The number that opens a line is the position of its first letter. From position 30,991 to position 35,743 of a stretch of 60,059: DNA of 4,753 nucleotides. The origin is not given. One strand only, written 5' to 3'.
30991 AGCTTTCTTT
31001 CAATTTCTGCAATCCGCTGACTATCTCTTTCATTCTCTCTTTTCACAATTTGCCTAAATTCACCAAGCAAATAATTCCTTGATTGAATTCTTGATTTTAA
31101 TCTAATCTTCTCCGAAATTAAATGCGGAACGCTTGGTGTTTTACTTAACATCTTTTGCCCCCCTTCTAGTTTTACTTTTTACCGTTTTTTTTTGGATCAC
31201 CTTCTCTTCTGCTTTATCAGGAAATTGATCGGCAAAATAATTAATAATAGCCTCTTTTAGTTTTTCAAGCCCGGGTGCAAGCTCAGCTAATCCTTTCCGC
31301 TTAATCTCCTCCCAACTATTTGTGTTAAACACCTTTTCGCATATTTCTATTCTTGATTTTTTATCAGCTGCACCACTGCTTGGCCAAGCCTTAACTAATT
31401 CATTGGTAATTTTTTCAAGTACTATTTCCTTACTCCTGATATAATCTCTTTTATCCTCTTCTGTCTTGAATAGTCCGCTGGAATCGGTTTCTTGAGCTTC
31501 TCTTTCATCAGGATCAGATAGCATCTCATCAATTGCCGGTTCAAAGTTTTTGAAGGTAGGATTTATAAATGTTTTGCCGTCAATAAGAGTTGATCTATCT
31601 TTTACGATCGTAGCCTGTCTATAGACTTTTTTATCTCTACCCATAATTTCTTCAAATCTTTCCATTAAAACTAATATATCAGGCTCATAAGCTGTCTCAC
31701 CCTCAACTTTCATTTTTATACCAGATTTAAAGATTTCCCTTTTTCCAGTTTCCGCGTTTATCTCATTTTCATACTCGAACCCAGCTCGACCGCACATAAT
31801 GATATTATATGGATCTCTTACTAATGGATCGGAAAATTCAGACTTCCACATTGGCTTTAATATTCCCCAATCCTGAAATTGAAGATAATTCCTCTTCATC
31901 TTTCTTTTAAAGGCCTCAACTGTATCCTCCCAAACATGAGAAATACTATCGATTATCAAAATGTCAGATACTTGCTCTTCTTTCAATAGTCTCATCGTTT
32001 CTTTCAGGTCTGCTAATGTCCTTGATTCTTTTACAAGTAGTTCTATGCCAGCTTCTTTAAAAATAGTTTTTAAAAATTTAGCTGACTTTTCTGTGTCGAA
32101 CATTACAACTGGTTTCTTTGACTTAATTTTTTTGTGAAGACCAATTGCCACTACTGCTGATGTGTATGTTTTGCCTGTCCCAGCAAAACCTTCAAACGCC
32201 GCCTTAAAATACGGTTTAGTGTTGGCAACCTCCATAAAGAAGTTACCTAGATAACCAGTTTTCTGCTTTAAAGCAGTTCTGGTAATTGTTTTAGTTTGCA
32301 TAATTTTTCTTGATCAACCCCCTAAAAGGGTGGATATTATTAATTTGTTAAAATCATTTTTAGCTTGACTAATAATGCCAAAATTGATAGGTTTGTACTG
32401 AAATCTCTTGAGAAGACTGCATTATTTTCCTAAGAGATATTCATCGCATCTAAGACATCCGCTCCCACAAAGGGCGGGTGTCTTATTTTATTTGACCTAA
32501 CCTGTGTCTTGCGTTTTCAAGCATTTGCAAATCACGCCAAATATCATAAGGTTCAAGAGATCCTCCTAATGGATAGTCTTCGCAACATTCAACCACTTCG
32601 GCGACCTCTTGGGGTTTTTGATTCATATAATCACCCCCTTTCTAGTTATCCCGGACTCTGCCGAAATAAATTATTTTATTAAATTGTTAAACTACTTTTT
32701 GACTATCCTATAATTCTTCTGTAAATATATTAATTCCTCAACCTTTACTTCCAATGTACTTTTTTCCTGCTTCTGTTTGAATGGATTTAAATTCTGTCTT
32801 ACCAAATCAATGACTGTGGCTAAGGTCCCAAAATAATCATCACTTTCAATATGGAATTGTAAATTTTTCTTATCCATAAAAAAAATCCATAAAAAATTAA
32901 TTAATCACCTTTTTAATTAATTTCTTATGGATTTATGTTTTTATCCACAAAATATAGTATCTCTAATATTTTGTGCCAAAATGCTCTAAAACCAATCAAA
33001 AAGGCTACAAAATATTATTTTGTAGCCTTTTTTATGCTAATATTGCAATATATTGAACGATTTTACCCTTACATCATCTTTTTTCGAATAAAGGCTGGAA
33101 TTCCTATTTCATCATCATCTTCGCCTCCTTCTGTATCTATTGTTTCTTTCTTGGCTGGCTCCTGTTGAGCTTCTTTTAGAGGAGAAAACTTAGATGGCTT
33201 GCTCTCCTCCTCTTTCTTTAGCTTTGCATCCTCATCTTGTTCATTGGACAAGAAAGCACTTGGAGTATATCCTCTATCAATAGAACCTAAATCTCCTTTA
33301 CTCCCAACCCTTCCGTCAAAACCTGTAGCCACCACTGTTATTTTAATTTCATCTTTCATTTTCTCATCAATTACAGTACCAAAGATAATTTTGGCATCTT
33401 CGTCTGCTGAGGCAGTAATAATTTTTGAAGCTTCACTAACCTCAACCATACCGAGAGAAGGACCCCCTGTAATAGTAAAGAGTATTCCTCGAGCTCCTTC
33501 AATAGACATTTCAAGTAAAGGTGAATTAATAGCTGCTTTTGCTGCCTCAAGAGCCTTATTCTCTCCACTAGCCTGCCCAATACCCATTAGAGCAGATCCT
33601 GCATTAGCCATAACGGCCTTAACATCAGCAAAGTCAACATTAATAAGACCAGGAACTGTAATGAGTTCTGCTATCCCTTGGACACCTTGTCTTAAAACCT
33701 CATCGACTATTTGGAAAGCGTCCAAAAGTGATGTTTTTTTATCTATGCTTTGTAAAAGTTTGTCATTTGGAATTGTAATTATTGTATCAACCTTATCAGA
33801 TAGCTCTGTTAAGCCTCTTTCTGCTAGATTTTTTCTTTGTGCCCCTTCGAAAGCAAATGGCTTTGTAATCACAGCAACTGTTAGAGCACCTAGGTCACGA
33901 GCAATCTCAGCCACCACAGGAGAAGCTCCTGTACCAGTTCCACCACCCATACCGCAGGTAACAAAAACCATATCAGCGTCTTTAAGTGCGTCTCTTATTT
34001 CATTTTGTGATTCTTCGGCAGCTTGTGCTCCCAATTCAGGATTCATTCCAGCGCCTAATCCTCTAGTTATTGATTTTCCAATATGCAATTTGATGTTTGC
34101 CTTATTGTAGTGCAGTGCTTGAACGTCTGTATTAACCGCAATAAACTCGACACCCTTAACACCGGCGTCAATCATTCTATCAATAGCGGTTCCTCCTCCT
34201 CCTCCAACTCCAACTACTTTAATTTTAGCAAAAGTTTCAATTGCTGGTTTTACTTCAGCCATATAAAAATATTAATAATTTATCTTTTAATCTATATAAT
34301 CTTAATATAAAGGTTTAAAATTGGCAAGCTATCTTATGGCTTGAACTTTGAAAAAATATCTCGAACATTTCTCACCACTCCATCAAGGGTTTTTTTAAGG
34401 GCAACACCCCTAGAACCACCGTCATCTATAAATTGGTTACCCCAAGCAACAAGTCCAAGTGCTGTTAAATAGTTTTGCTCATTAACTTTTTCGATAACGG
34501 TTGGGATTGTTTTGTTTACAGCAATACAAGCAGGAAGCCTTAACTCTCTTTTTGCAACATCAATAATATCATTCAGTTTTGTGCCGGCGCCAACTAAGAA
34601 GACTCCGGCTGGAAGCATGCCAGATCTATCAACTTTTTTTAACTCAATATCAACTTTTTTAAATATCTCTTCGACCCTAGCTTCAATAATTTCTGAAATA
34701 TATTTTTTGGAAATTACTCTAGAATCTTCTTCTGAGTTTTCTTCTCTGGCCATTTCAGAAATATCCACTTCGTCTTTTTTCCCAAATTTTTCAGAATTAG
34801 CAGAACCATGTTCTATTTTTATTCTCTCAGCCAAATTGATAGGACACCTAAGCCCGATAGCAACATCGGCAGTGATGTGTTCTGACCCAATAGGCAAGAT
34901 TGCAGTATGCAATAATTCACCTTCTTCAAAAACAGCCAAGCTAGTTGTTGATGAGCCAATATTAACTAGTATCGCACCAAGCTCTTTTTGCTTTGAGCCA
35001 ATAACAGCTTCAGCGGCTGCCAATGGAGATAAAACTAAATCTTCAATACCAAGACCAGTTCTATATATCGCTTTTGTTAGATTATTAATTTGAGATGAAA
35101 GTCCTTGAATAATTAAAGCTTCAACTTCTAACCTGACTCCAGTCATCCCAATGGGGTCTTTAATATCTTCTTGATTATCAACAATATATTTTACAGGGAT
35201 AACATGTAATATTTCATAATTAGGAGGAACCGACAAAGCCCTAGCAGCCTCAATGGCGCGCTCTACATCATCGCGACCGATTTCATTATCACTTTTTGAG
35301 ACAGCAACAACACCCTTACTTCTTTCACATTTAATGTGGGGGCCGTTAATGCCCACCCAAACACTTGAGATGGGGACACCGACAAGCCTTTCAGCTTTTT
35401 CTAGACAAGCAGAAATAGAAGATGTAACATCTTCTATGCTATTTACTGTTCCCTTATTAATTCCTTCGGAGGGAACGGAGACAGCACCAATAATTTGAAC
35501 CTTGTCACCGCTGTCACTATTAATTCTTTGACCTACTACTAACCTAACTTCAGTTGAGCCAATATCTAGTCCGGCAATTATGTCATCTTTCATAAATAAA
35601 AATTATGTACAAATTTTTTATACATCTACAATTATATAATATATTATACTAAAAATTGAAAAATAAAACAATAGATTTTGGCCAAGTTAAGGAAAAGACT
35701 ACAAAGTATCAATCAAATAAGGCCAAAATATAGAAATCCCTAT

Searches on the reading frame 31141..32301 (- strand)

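Call 10: search_protein_families(library=phrogs, proteins=[window:31141-32301:-], max_evalue=0.001)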
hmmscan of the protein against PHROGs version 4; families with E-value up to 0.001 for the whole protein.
window:31141-32301:- (386 aa): 1 family
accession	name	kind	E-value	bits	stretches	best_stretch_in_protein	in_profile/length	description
phrog_1366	-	unknown function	2.3e-41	143.3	1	24-292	7-262/307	-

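Call 19: search_protein_families(library=pfam, proteins=[window:31141-32301:-], max_evalue=0.001)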
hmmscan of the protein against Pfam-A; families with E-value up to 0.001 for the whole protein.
window:31141-32301:- (386 aa): 1 family
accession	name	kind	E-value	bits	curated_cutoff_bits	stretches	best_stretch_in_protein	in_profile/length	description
PF13479.12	AAA_24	-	2e-08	34.7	27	1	38-236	9-185/195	AAA domain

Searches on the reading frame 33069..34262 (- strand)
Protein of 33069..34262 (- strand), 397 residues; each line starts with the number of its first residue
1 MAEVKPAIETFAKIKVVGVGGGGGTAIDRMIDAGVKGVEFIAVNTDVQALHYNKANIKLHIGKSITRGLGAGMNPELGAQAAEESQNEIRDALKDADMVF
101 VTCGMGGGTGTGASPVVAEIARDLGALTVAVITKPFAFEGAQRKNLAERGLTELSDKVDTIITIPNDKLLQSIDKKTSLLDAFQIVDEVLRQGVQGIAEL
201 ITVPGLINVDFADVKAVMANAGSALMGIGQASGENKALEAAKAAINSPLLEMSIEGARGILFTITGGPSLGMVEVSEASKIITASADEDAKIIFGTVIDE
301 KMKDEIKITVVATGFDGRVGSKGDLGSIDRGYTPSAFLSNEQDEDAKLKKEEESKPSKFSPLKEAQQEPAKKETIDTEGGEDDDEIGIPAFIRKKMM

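Call 10: search_protein_families(library=phrogs, proteins=[window:33069-34262:-], max_evalue=0.001)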
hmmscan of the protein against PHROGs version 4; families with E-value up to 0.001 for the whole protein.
window:33069-34262:- (397 aa): 0 families

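Call 19: search_protein_families(library=pfam, proteins=[window:33069-34262:-], max_evalue=0.001)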
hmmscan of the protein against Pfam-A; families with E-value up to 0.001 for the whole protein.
window:33069-34262:- (397 aa): 2 families
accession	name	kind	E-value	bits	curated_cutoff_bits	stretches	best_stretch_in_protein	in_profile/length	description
PF00091.31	Tubulin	-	3.4e-49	168.2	33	1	13-173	1-189/190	Tubulin/FtsZ family, GTPase domain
PF12327.13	FtsZ_C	-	7.5e-35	119.6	27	1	222-316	1-95/95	FtsZ family, C-terminal domain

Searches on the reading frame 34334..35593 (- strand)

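Call 11: search_protein_families(library=phrogs, proteins=[window:34334-35593:-], max_evalue=0.001)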
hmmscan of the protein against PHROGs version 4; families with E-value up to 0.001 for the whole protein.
window:34334-35593:- (419 aa): 0 families

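Call 19: search_protein_families(library=pfam, proteins=[window:34334-35593:-], max_evalue=0.001)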
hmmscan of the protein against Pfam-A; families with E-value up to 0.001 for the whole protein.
window:34334-35593:- (419 aa): 4 families
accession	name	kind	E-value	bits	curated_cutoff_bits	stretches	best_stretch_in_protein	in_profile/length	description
PF14450.12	FtsA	-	9.8e-31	107.2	31.8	1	208-380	1-127/127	Cell division protein FtsA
PF02491.25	SHS2_FTSA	-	1.8e-30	105.5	25.4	1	84-162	1-78/79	SHS2 domain inserted in FTSA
PF11104.14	PilM_2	-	5.4e-06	26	27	0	8-68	1-59/340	Type IV pilus assembly protein PilM;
PF06277.17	EutA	-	0.00077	18.9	27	0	196-244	134-182/475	Ethanolamine utilisation protein EutA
